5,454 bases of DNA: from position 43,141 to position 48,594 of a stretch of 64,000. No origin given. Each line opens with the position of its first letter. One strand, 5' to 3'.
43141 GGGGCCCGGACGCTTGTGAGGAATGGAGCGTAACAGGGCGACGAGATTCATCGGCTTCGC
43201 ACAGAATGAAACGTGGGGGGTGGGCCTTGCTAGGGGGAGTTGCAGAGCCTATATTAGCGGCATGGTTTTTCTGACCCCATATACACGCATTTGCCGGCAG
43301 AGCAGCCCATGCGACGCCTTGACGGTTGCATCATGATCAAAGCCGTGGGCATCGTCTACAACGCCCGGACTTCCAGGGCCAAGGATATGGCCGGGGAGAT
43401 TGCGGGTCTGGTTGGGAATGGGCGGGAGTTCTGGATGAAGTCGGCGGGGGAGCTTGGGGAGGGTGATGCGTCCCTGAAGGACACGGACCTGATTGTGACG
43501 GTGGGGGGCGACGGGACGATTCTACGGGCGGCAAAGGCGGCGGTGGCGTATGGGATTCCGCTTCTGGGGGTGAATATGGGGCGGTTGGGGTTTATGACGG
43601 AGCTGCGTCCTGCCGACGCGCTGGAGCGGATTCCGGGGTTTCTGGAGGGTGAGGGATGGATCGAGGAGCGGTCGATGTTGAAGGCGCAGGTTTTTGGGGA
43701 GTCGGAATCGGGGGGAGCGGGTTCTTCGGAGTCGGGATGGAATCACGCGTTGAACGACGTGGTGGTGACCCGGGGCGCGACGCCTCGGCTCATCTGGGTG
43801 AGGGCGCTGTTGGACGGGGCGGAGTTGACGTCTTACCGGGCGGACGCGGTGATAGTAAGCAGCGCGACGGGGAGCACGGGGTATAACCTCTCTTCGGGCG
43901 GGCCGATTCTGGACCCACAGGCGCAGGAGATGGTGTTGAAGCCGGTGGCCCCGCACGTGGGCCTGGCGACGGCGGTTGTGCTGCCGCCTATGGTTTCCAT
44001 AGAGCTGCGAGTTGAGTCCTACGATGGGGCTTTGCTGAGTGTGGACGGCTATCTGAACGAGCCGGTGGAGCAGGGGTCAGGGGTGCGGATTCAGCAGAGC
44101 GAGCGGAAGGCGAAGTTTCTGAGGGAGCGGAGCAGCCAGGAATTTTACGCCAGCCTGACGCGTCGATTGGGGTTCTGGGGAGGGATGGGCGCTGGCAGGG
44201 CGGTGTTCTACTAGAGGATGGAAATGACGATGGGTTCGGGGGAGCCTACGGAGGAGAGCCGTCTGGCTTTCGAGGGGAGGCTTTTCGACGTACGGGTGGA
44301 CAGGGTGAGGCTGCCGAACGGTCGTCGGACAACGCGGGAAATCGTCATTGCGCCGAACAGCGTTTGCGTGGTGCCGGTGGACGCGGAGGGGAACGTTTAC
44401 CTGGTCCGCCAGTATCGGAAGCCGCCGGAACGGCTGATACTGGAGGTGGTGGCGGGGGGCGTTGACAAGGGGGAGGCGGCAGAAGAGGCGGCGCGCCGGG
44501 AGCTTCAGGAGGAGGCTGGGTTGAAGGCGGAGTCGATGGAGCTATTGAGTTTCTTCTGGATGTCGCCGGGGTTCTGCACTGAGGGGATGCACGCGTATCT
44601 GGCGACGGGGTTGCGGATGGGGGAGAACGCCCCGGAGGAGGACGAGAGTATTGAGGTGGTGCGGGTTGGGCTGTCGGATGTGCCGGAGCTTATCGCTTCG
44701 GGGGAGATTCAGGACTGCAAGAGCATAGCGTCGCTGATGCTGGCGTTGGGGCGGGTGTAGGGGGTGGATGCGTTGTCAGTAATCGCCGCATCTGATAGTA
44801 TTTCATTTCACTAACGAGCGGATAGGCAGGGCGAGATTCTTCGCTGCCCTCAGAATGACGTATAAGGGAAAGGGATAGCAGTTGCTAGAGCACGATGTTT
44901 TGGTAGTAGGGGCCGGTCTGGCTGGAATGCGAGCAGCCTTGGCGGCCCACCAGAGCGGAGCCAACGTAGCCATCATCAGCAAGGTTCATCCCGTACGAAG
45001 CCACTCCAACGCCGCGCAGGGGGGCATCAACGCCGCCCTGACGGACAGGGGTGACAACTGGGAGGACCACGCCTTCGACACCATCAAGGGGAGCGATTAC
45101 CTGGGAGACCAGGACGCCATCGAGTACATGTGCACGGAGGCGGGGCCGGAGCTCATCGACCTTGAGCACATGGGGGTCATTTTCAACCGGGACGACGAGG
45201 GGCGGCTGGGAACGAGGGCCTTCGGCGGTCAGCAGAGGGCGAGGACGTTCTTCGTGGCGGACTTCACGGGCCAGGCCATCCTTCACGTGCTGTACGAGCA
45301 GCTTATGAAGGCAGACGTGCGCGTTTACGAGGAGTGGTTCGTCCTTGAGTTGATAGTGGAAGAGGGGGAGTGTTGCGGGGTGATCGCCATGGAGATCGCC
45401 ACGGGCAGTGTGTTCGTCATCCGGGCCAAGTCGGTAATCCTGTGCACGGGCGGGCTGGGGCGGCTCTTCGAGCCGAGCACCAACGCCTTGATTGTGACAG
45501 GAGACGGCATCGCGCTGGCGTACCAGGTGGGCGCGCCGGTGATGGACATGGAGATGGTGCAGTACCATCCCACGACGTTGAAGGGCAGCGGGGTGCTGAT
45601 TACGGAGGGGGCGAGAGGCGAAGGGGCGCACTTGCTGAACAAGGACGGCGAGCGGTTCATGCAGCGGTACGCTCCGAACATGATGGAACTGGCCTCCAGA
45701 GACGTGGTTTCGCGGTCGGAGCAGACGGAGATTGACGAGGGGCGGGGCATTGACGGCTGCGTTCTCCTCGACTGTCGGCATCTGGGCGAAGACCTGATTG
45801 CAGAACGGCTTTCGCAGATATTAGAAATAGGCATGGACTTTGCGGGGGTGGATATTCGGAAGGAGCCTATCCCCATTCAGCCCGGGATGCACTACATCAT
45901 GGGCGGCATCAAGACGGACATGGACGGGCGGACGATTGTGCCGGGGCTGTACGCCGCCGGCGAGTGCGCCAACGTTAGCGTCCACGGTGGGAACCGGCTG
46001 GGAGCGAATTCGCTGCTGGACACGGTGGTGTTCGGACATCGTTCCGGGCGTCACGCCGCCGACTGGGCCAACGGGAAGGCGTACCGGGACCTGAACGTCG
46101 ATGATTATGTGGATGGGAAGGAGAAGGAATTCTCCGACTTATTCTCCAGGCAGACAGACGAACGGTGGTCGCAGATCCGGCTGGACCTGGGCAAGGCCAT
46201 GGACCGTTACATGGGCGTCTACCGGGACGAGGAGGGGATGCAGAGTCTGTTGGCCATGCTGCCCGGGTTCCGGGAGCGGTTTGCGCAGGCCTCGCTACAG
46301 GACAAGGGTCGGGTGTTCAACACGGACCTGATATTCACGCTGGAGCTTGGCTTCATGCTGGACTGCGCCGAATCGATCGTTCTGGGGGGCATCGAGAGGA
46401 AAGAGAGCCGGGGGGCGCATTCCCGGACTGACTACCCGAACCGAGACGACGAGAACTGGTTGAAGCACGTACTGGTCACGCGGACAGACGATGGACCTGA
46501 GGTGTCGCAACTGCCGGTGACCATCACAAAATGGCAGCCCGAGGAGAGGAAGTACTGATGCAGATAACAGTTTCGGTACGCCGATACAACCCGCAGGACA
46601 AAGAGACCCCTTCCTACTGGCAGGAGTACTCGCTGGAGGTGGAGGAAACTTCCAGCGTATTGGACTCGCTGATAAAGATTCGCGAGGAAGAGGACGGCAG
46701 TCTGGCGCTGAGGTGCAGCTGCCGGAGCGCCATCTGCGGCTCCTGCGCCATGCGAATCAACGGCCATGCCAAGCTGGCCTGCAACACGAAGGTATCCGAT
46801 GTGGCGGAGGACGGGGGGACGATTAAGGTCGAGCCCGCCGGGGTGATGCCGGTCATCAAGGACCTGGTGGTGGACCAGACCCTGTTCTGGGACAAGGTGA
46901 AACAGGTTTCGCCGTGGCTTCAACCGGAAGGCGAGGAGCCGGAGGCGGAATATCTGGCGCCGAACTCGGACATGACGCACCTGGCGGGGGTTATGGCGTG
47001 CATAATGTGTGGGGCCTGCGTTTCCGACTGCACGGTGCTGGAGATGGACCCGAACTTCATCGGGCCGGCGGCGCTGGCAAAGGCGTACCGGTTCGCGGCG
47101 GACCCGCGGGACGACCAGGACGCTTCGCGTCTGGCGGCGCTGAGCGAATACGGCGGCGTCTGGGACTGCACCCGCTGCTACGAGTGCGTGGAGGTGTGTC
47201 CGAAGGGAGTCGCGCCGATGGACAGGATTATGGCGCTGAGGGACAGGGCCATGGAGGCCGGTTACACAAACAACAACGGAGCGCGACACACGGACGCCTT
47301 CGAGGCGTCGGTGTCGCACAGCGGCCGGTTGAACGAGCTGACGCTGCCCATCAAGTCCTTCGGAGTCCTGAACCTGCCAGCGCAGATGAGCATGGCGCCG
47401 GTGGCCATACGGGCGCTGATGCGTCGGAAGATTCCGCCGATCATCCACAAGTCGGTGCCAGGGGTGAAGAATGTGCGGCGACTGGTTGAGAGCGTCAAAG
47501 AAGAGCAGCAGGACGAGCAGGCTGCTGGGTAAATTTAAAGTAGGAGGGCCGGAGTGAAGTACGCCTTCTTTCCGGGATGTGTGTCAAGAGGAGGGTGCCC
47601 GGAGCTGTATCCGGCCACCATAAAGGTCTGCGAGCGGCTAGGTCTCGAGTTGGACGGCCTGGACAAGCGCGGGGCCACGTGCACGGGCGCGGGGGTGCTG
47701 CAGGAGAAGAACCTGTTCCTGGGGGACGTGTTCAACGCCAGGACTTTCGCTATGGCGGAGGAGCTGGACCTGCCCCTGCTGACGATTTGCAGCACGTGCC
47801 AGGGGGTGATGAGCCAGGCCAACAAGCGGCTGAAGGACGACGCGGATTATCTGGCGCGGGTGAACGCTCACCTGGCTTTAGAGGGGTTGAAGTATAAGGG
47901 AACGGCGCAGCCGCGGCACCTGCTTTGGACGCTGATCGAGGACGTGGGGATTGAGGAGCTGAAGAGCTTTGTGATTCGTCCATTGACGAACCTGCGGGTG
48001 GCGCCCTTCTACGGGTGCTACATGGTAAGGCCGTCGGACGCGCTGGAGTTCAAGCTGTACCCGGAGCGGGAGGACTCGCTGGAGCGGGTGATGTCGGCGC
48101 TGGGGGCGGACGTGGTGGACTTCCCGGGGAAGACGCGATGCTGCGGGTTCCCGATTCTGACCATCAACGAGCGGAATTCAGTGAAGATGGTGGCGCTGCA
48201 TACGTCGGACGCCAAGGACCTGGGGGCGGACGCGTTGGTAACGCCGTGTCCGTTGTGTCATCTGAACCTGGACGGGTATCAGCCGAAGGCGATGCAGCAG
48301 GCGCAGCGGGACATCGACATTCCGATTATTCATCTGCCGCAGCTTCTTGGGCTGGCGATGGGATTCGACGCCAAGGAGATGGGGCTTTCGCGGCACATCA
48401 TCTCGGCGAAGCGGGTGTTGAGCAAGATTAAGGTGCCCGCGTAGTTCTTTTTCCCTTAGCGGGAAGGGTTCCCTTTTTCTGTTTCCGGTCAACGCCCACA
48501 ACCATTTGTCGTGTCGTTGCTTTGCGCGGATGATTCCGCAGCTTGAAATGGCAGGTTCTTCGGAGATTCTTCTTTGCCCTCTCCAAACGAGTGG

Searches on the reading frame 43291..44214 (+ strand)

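Call 16: search_protein_families(library=ncbifam, proteins=[window:43291-44214:+], max_evalue=0.00001)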
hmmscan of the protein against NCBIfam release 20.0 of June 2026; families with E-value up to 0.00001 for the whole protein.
window:43291-44214:+ (307 aa): 18 families
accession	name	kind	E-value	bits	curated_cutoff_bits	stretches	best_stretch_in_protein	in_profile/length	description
NF002521.0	PRK01911.1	equivalog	1.3e-50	172.5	309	1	59-297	59-287/292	NAD kinase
NF002306.0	PRK01231.1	equivalog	3.1e-49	167.7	316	1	63-295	65-291/299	NAD(+) kinase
NF002984.0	PRK03708.1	equivalog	1.3e-48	165.8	326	1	63-293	56-273/277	NAD(+) kinase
NF002561.0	PRK02155.1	equivalog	1.6e-48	165.5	371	1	63-295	63-287/297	NAD kinase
NF002892.0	PRK03372.1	equivalog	1.4e-44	152.6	299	1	56-287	61-286/312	NAD kinase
NF002893.0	PRK03378.1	equivalog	5.8e-41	140.7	386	1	64-295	63-287/292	NAD(+) kinase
NF010678.0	PRK14076.1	equivalog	1e-40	140.2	493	1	60-291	345-565/570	bifunctional NADP phosphatase/NAD kinase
NF002731.0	PRK02645.1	equivalog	2.7e-39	135.4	312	1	62-297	55-294/305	NAD(+) kinase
NF002255.0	PRK01185.1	subfamily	6.5e-39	133.6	304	1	64-282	52-256/271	NAD(+) kinase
NF002579.0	PRK02231.1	equivalog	6.4e-35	121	459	1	63-295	69-296/301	NAD(+) kinase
NF010677.0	PRK14075.1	equivalog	6.7e-35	120.9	260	1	63-295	41-252/257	NAD(+) kinase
NF002732.0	PRK02649.1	equivalog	1.9e-33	116.3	348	1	64-297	68-292/305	NAD(+) kinase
NF003391.0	PRK04539.1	equivalog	6.5e-33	114.1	470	1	64-297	68-292/296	inorganic polyphosphate/ATP-NAD kinase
NF010679.0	PRK14077.1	equivalog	1.7e-32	112.9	343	1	60-293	60-283/287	NAD(+) kinase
NF003406.0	PRK04761.1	equivalog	4.6e-21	75.2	211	1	58-222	30-183/257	NAD kinase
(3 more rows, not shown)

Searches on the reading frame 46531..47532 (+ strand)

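Call 16: search_protein_families(library=ncbifam, proteins=[window:46531-47532:+], max_evalue=0.00001)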
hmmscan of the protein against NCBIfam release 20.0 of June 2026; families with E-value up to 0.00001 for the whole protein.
window:46531-47532:+ (333 aa): 17 families
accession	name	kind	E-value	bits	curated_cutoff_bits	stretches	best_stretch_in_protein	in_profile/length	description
NF009227.0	PRK12577.1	equivalog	2e-87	293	349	1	10-329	1-329/330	succinate dehydrogenase/fumarate reductase iron-sulfur subunit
NF009226.0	PRK12576.1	equivalog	4.7e-81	272.6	344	1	10-282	8-282/317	succinate dehydrogenase/fumarate reductase iron-sulfur subunit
NF004616.0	PRK05950.1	subfamily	5.7e-78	261.3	228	1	10-242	4-235/238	succinate dehydrogenase iron-sulfur subunit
TIGR00384.1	dhsB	subfamily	7.1e-74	248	88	1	16-237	1-222/222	succinate dehydrogenase and fumarate reductase iron-sulfur protein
NF042952.1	MFR_FeS_SdhB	equivalog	8.2e-56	189.3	600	1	27-321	12-313/320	8-methylmenaquinol:fumarate reductase iron-sulfur subunit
NF009051.0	PRK12385.1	equivalog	1.4e-52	178.5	333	1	11-233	6-225/244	succinate dehydrogenase/fumarate reductase iron-sulfur subunit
NF004898.0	PRK06259.1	equivalog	9.1e-49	166.4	385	1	11-249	3-225/488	fumarate reductase (CoM/CoB) subunit TfrB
NF010071.0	PRK13552.1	equivalog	9.9e-47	159.2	264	1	11-241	4-236/241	fumarate reductase iron-sulfur subunit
NF009225.0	PRK12575.1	subfamily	1.4e-46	158.9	443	1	14-237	7-227/235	succinate dehydrogenase/fumarate reductase iron-sulfur subunit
NF006391.0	PRK08640.1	equivalog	1.6e-40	138.6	244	1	11-236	6-235/254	succinate dehydrogenase iron-sulfur subunit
NF009052.0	PRK12386.1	equivalog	2.9e-35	121.5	256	1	28-245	17-236/255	succinate dehydrogenase/fumarate reductase iron-sulfur subunit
NF005746.0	PRK07570.1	subfamily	2.8e-24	85.8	243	1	10-245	1-245/250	succinate dehydrogenase/fumarate reductase iron-sulfur subunit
TIGR03290.1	CoB_CoM_SS_C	equivalog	4.3e-10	39.8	160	1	155-273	2-107/144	CoB--CoM heterodisulfide reductase subunit C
NF008369.0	PRK11168.1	equivalog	3e-08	32.9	278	1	155-302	11-143/401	anaerobic glycerol-3-phosphate dehydrogenase subunit C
TIGR00273.1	TIGR00273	equivalog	2.5e-06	26.7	444.8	1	152-265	290-397/432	LutB/LldF family L-lactate oxidation iron-sulfur protein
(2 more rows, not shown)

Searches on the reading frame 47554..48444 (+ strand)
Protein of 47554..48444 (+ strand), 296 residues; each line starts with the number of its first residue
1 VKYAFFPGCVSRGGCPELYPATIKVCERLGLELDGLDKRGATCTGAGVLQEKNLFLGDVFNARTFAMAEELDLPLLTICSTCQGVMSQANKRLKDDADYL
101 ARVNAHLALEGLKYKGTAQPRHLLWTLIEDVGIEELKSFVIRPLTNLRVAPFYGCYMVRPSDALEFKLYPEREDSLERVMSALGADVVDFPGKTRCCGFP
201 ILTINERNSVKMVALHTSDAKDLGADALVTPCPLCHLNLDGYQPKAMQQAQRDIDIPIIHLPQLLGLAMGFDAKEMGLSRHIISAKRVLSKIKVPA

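Call 16: search_protein_families(library=ncbifam, proteins=[window:47554-48444:+], max_evalue=0.00001)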
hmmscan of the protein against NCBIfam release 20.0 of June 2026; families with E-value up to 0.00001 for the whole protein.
window:47554-48444:+ (296 aa): 4 families
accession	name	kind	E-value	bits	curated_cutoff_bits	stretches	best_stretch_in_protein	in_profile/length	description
NF042965.1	MFR_anch_SdhE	equivalog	2.5e-63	214.3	500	1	2-287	2-280/282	8-methylmenaquinol:fumarate reductase membrane anchor subunit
TIGR03288.1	CoB_CoM_SS_B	equivalog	8.9e-57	192.5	345.15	1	2-292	1-290/290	CoB--CoM heterodisulfide reductase subunit B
NF041780.1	hetero_SS_HdrB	equivalog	4.4e-24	85.3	450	1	6-290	9-303/304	ferredoxin:CoB-CoM heterodisulfide reductase subunit HdrB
NF045670.1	quin_L_LdhH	equivalog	3.5e-12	45.4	800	1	146-250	466-562/706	L-lactate dehydrogenase (quinone) large subunit LdhH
